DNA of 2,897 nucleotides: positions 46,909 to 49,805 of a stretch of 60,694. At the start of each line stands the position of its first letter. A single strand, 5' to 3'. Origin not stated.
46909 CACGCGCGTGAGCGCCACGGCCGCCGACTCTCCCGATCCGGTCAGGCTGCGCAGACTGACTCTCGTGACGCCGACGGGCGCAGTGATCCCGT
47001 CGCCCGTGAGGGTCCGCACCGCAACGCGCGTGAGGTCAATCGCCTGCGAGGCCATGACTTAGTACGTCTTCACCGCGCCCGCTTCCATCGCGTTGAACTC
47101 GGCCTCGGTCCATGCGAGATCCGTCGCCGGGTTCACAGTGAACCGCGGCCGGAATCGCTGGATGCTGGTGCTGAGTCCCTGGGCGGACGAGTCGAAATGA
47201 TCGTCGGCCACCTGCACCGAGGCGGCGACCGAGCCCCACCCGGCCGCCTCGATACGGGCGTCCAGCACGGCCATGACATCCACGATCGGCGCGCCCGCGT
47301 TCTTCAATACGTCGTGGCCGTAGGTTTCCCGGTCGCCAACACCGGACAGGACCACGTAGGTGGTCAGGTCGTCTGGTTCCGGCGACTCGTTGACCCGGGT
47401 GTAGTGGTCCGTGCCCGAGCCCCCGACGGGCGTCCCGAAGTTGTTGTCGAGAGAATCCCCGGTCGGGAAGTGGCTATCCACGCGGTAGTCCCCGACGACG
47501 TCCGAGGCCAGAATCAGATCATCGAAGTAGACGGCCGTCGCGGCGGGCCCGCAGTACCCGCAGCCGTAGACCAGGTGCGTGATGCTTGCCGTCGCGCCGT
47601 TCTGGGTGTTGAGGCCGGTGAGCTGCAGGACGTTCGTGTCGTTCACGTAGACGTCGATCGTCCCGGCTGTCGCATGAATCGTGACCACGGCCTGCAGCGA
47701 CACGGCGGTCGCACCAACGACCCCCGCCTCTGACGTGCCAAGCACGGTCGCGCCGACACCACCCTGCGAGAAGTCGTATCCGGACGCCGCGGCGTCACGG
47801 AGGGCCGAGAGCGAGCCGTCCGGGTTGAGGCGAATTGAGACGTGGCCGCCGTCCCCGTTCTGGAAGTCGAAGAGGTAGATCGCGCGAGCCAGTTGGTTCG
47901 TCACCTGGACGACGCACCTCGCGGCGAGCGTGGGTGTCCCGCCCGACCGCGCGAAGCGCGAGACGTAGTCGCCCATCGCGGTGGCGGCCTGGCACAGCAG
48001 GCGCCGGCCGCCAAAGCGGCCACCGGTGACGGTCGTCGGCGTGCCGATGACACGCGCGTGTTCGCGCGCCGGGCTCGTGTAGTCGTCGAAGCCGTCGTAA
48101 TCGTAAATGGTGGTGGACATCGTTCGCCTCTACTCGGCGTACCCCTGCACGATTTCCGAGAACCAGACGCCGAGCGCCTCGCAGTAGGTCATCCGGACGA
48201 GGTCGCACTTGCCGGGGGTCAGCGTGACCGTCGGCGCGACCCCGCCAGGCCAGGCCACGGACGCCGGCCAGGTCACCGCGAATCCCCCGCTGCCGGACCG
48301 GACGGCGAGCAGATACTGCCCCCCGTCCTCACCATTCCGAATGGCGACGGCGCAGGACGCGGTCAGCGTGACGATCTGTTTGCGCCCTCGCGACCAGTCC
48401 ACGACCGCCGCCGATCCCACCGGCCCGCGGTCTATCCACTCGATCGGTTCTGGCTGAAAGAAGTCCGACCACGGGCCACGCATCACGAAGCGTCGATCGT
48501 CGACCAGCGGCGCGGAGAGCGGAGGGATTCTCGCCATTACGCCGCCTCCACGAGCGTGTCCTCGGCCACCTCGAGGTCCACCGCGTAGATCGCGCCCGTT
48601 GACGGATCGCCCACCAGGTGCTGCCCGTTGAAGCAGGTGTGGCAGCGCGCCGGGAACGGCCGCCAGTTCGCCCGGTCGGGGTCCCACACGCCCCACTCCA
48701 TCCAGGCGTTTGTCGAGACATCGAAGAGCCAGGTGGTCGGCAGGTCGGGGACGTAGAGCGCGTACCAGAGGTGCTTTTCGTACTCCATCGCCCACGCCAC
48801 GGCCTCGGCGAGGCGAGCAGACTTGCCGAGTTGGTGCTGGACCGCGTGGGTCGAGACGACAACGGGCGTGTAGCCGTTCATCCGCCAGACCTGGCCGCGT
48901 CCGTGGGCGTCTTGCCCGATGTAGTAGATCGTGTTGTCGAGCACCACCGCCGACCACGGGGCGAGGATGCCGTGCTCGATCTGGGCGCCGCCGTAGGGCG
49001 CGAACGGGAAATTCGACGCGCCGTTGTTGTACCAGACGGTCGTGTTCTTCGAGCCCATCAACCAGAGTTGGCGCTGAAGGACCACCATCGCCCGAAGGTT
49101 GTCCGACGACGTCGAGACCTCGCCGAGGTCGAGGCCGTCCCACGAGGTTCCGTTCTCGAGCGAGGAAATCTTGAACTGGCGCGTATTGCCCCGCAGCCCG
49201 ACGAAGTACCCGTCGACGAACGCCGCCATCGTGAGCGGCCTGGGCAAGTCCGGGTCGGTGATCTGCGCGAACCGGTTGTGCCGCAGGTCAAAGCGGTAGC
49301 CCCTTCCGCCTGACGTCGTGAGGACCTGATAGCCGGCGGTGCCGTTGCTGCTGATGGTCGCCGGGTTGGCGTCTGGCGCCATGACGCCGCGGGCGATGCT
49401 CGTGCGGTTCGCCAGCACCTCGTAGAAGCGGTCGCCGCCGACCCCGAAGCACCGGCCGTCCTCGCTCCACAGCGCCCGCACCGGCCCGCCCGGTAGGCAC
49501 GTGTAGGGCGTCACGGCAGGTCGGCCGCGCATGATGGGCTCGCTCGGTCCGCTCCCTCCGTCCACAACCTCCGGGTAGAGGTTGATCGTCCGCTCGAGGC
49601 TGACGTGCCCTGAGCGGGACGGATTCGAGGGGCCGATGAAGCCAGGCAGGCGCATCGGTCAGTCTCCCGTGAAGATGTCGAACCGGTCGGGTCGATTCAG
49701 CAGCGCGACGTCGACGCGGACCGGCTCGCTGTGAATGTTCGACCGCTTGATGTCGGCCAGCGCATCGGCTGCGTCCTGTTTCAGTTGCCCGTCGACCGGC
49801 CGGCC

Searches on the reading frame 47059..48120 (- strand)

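Call 74: search_protein_families(library=phrogs, proteins=[window:47059-48120:-], max_evalue=0.00001)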
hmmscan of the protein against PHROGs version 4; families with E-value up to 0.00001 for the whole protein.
window:47059-48120:- (353 aa): 2 families
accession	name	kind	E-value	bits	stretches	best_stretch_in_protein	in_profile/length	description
phrog_2448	-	unknown function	1.4e-18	68.2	1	146-349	123-331/335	-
phrog_6368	-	unknown function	2.2e-08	34.7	1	123-349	108-324/328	-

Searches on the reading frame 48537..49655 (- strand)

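Call 74: search_protein_families(library=phrogs, proteins=[window:48537-49655:-], max_evalue=0.00001)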
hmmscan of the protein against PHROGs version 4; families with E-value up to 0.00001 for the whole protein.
window:48537-49655:- (372 aa): 1 family
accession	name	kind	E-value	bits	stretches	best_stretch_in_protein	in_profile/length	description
phrog_578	-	connector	2.9e-67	228.2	1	8-366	10-364/486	head closure Hc3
